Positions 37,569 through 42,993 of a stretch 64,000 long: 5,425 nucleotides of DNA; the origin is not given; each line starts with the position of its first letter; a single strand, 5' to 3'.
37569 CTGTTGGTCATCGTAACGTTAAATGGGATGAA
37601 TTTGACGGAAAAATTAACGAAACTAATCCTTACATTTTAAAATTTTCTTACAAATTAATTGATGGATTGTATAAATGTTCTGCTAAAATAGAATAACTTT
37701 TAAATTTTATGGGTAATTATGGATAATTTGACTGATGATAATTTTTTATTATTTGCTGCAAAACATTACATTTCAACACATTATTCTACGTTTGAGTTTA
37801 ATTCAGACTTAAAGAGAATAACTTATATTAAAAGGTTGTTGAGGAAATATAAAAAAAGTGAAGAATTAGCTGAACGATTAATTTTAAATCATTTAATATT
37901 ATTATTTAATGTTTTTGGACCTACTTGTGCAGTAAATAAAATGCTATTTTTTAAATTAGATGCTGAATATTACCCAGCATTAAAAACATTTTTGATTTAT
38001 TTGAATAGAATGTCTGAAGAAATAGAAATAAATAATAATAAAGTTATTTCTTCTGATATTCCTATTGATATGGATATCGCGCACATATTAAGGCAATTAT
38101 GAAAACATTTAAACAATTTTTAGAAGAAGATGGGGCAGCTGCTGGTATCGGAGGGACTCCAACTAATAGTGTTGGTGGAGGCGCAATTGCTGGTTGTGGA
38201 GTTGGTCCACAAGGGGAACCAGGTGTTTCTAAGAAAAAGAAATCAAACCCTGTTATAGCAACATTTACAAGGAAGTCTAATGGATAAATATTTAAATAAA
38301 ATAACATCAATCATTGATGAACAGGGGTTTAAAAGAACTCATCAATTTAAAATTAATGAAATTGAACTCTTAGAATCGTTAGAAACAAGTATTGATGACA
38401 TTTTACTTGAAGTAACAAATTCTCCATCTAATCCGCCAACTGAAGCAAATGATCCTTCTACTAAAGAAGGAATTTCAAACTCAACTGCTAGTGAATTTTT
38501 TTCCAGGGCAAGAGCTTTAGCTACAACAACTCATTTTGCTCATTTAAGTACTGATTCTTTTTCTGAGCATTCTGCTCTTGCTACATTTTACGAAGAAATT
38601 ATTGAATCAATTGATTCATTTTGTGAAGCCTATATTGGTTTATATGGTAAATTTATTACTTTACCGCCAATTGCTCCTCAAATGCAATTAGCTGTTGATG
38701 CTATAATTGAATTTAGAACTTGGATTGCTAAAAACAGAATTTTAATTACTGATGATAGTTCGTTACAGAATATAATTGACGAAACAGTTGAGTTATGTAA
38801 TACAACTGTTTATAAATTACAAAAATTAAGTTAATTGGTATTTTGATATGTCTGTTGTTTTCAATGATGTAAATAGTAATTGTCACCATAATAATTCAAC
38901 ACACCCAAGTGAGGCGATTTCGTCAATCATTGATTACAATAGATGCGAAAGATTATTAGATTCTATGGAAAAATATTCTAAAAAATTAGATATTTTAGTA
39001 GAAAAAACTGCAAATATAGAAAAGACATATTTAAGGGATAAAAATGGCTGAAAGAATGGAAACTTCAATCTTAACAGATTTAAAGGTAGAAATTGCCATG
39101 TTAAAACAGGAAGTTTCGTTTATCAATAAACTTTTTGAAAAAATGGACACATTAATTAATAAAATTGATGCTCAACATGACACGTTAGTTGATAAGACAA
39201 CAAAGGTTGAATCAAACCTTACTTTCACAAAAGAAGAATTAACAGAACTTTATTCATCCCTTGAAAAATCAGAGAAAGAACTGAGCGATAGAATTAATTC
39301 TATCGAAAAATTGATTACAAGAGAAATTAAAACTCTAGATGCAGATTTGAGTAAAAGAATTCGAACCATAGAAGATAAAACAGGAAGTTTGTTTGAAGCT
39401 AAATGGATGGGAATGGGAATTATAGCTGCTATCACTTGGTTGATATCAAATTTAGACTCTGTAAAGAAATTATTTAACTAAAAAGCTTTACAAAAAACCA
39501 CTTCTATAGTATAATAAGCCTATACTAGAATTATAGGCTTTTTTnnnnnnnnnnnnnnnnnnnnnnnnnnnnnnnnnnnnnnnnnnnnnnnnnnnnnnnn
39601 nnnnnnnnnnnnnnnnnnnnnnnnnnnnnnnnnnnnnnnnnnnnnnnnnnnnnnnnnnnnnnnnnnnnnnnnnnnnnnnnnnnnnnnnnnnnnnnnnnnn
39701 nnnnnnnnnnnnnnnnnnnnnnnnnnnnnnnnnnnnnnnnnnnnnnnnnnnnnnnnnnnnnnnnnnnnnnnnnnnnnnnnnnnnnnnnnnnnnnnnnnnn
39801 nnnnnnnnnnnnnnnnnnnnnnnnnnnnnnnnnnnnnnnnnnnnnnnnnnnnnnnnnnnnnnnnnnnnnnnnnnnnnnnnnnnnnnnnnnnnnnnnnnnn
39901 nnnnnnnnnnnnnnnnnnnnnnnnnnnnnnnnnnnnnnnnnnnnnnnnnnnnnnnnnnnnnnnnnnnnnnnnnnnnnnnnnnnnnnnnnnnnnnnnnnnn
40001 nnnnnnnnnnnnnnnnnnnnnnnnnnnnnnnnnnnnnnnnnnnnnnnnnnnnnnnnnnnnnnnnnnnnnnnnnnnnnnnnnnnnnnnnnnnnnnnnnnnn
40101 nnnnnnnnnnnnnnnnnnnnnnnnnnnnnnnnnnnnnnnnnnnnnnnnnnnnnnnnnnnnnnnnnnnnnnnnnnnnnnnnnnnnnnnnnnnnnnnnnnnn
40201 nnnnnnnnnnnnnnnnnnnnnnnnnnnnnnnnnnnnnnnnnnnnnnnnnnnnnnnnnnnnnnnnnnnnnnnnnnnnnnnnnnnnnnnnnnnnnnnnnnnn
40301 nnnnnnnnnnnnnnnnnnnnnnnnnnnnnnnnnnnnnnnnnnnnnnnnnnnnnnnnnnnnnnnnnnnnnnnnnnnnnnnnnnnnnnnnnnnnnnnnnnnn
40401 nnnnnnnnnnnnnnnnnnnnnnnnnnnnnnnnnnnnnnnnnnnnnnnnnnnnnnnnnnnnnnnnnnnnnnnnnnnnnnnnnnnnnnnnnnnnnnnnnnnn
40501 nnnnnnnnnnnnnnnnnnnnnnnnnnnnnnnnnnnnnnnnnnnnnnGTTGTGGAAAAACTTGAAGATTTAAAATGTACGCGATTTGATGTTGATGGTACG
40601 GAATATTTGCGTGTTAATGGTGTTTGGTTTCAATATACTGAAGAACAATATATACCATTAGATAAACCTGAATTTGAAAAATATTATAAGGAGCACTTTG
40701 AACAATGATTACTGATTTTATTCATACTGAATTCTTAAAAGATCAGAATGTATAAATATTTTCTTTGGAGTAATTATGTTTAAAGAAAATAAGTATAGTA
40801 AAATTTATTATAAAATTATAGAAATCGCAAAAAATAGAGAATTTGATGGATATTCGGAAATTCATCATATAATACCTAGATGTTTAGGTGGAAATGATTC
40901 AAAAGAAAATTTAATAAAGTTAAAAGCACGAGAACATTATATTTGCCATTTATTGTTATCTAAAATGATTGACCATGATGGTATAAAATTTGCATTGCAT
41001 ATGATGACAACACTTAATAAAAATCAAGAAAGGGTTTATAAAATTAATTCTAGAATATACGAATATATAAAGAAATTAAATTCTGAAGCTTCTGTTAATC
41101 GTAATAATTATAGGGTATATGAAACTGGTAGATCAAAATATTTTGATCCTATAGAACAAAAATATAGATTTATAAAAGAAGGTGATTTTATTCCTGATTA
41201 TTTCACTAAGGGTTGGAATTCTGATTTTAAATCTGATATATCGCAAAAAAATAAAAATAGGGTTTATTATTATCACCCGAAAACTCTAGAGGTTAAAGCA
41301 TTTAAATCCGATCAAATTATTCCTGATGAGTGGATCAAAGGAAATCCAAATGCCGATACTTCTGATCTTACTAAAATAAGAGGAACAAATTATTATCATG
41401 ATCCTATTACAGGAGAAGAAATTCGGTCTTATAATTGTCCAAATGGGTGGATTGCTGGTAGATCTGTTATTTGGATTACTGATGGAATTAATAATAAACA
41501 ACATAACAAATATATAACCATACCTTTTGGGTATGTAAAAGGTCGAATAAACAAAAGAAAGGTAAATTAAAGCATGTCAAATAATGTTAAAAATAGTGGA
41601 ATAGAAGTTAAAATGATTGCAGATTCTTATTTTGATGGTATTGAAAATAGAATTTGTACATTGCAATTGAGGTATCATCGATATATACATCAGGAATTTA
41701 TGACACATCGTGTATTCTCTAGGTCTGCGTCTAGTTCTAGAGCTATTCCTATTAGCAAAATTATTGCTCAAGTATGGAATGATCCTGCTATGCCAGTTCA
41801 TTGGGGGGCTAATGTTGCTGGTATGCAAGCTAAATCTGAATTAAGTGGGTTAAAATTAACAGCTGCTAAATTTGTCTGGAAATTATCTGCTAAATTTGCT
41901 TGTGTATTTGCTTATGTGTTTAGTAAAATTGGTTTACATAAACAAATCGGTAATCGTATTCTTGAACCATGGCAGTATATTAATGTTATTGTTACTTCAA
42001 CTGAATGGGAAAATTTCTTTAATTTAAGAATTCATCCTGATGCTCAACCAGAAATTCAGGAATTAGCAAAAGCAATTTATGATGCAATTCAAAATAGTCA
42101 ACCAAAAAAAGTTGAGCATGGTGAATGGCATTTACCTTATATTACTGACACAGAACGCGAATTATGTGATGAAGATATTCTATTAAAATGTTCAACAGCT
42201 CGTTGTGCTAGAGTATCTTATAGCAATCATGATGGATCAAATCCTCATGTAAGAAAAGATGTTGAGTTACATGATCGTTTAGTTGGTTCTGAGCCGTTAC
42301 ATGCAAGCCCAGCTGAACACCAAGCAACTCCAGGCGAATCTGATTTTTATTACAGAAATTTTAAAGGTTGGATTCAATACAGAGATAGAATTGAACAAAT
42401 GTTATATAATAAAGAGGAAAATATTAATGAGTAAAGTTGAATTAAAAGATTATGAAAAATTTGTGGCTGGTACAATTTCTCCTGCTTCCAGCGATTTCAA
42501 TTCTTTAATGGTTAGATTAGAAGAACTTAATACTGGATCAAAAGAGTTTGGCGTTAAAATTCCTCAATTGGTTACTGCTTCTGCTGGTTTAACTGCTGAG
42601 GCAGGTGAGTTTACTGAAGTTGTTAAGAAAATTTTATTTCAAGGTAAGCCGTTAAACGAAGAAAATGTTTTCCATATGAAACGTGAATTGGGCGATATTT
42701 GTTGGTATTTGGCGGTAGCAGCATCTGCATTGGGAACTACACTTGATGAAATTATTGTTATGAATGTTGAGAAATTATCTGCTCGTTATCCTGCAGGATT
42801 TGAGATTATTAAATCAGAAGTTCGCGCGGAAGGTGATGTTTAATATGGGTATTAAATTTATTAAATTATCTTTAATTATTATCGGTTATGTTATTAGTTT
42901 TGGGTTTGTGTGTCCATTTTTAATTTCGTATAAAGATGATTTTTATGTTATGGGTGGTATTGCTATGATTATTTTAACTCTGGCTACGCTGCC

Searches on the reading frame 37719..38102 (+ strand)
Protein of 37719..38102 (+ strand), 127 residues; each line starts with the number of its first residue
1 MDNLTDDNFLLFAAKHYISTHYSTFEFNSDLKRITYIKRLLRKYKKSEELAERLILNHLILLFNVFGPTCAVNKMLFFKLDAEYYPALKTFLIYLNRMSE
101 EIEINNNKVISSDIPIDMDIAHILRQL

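Call 91: search_protein_families(library=pfam, proteins=[window:37719-38102:+], max_evalue=0.01)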
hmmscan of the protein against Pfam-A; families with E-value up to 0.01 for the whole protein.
window:37719-38102:+ (127 aa): 1 family
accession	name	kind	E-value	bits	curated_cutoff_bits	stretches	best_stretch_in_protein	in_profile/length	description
PF23837.1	DUF7207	-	6.1e-36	123.4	27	1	2-126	4-119/120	Family of unknown function (DUF7207)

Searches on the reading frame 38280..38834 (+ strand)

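Call 16: search_protein_families(library=pfam, proteins=[window:38280-38834:+], max_evalue=0.001)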
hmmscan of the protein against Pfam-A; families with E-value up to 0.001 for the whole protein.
window:38280-38834:+ (184 aa): 1 family
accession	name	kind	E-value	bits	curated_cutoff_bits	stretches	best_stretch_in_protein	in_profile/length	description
PF19174.5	DUF5856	-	1.6e-19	71.2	34.6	1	88-180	1-94/94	Family of unknown function (DUF5856)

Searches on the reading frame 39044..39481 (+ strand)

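Call 44: search_protein_families(library=pfam, proteins=[window:39044-39481:+], max_evalue=0.001)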
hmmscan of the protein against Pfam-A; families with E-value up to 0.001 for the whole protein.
window:39044-39481:+ (145 aa): 1 family
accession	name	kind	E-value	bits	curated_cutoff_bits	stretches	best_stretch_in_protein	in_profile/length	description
PF23831.1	DUF7201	-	6.5e-07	29.6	27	1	21-142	9-122/142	Coiled-coil region of unknown function (DUF7201)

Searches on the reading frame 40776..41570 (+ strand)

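Call 16: search_protein_families(library=pfam, proteins=[window:40776-41570:+], max_evalue=0.001)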
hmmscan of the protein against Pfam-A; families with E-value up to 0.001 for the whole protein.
window:40776-41570:+ (264 aa): 1 family
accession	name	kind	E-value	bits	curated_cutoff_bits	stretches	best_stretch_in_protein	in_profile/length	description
PF01844.29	HNH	-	0.00069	20.2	21.4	0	23-48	8-35/47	HNH endonuclease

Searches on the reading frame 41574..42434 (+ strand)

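Call 16: search_protein_families(library=pfam, proteins=[window:41574-42434:+], max_evalue=0.001)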
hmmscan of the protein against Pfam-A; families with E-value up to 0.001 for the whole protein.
window:41574-42434:+ (286 aa): 1 family
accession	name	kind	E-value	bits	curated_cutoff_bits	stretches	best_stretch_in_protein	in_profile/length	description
PF02511.20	Thy1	-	1.9e-08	34.8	24.8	1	28-177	59-190/191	Thymidylate synthase complementing protein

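Call 91: search_protein_families(library=pfam, proteins=[window:41574-42434:+], max_evalue=0.01)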
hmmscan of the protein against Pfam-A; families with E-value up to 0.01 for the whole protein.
window:41574-42434:+ (286 aa): 1 family
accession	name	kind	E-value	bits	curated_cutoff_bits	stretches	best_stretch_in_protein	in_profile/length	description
PF02511.20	Thy1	-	1.9e-08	34.8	24.8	1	28-177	59-190/191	Thymidylate synthase complementing protein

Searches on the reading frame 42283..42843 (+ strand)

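Call 91: search_protein_families(library=pfam, proteins=[window:42283-42843:+], max_evalue=0.01)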
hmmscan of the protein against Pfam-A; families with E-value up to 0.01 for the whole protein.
window:42283-42843:+ (186 aa): 1 family
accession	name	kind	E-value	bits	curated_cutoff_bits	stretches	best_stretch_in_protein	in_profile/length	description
PF03819.22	MazG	-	4.3e-08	33.8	22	1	100-173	7-74/74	MazG nucleotide pyrophosphohydrolase domain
